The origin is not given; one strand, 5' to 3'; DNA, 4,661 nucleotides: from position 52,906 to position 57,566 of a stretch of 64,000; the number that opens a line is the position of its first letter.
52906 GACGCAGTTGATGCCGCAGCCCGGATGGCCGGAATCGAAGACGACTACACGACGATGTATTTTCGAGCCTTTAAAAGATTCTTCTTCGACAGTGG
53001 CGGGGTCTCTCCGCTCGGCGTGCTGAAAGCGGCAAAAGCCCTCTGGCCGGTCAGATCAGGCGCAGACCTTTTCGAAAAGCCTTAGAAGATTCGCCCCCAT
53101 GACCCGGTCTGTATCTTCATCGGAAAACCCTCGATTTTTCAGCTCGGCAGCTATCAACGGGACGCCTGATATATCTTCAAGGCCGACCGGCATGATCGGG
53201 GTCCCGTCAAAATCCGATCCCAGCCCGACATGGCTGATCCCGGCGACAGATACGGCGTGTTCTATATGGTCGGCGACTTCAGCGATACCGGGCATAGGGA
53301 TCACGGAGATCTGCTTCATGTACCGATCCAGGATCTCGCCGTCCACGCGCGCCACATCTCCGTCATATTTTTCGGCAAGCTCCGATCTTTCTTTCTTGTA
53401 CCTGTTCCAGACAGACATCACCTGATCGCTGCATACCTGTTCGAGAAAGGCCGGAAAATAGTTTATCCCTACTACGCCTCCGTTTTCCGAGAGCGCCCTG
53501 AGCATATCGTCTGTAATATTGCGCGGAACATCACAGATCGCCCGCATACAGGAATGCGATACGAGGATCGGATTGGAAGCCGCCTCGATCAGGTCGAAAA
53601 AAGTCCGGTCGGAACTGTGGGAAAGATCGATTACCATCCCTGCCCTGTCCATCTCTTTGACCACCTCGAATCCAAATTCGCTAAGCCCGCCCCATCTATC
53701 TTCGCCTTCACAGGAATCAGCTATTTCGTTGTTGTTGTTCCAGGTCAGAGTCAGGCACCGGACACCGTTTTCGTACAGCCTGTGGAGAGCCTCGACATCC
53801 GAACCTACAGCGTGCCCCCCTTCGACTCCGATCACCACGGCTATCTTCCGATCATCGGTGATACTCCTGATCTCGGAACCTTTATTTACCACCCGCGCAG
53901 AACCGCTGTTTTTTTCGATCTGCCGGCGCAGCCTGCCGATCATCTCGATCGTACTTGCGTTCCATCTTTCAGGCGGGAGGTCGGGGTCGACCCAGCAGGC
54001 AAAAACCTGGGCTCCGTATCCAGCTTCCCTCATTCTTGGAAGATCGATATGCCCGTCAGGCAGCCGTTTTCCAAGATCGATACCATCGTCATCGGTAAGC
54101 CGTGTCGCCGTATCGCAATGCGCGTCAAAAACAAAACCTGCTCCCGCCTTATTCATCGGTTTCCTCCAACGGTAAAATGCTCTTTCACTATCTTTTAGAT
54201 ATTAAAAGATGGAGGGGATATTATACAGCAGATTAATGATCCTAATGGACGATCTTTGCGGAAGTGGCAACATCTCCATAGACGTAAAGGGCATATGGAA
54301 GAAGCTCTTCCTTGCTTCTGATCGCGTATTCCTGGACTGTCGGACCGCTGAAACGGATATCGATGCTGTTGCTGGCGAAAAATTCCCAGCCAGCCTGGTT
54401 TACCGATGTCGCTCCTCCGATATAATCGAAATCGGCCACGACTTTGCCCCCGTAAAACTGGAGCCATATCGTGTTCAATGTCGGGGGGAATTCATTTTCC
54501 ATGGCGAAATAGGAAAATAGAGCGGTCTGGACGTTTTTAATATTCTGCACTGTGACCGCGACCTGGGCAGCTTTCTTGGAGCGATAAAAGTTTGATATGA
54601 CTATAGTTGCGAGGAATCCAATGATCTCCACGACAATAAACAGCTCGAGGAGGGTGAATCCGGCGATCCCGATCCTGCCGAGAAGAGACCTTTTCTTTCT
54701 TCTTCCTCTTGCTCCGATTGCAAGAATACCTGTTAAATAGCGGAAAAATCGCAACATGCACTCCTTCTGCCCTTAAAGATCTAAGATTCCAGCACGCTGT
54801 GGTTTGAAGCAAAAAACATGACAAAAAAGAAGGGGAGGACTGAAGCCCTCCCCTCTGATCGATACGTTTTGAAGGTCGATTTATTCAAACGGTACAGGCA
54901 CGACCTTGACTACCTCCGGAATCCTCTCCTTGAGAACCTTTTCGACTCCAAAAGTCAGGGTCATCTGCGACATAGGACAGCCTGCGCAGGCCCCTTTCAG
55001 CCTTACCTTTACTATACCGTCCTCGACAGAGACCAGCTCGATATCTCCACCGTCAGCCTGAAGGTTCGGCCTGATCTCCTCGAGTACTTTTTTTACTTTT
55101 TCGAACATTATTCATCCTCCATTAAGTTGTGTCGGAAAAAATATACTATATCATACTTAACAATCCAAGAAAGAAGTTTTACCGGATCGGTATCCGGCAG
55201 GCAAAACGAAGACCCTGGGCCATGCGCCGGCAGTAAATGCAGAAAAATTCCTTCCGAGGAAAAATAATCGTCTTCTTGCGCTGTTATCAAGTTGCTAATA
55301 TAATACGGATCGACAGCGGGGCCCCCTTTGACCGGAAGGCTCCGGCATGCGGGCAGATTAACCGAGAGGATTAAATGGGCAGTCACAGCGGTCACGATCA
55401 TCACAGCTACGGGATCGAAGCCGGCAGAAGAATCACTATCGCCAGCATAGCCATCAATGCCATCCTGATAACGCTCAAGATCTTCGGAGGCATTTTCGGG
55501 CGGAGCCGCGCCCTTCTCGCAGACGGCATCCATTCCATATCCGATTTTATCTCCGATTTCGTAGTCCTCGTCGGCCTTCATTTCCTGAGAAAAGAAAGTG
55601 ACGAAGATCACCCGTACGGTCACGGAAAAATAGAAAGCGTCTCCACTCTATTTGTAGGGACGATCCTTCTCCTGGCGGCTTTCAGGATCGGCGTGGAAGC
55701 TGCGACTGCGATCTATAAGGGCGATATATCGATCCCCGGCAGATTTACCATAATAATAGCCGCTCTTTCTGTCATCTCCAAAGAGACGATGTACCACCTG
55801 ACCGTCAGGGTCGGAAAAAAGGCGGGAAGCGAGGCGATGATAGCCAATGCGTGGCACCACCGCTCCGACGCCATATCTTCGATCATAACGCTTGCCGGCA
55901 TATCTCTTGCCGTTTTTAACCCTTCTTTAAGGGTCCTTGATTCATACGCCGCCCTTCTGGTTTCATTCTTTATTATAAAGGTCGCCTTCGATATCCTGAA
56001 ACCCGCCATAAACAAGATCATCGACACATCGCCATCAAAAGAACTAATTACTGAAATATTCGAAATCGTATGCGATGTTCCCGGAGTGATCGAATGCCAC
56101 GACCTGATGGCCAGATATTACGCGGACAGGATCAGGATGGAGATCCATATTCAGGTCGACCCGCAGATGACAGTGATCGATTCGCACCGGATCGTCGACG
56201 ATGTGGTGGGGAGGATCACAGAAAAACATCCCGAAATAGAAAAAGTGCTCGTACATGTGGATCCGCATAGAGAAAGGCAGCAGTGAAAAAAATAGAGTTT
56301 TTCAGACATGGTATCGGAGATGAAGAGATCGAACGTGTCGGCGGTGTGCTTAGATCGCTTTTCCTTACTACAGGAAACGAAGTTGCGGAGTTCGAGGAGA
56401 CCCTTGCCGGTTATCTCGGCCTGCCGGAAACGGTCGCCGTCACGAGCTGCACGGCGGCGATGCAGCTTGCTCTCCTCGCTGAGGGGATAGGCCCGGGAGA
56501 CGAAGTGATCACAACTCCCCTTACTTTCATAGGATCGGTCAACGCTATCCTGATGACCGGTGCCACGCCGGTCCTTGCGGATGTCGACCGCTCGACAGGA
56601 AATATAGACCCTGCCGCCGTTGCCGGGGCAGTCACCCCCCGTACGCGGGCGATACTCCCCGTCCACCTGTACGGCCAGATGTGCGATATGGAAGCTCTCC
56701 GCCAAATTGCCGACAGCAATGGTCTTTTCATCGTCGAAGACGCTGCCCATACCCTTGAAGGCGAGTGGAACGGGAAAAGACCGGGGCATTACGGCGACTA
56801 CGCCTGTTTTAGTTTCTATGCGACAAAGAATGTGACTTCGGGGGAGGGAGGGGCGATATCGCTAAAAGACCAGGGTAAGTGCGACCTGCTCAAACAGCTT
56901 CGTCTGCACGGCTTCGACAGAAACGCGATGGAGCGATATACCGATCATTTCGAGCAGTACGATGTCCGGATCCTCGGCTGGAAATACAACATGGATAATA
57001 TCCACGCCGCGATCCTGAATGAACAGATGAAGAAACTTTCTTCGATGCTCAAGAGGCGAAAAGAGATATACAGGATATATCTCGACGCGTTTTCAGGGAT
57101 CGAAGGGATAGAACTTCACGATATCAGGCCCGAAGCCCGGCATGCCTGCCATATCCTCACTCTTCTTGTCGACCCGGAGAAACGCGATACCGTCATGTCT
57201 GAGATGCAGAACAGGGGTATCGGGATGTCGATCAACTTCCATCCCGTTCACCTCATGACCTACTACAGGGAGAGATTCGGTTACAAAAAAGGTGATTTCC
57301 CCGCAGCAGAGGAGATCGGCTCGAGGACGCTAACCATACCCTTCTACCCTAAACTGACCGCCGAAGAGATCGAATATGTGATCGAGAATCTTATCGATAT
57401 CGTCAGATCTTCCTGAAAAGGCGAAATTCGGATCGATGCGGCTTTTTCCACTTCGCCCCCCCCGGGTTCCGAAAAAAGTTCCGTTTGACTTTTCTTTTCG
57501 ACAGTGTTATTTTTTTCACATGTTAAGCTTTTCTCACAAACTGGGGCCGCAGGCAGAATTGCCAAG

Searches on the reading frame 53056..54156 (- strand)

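Call 69: search_protein_families(library=pfam, proteins=[window:53056-54156:-], max_evalue=0.00001)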
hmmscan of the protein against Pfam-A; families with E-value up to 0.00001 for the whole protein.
window:53056-54156:- (366 aa): 1 family
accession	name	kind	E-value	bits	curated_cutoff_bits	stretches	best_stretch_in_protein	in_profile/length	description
PF01244.27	Peptidase_M19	-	9.7e-101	337.5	26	1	9-362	8-318/319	Membrane dipeptidase (Peptidase family M19)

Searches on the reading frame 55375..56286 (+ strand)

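Call 69: search_protein_families(library=pfam, proteins=[window:55375-56286:+], max_evalue=0.00001)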
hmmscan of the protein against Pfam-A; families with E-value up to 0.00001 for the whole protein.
window:55375-56286:+ (303 aa): 2 families
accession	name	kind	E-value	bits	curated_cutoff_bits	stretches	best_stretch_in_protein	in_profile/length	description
PF01545.26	Cation_efflux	-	8.7e-45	153.4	26.6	1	22-213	2-195/198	Cation efflux family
PF16916.11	ZT_dimer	-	1e-20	74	26.7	1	220-298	1-78/78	Dimerisation domain of Zinc Transporter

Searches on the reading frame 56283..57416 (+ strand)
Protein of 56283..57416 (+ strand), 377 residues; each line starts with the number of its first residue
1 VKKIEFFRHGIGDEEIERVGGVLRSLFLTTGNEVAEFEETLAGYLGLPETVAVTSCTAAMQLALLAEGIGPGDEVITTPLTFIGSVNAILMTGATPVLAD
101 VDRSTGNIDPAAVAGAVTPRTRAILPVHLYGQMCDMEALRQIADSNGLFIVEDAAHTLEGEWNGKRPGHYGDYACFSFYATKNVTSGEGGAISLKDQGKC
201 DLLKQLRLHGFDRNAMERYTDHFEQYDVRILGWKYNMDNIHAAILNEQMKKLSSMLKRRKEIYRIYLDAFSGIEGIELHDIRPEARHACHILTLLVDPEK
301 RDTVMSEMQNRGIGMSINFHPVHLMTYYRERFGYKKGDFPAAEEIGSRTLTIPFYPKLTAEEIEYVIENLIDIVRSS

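Call 69: search_protein_families(library=pfam, proteins=[window:56283-57416:+], max_evalue=0.00001)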
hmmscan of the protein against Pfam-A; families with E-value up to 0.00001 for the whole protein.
window:56283-57416:+ (377 aa): 1 family
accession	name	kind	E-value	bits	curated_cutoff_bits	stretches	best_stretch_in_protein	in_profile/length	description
PF01041.23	DegT_DnrJ_EryC1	-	2.4e-119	399.2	19.8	1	11-370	3-359/360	DegT/DnrJ/EryC1/StrS aminotransferase family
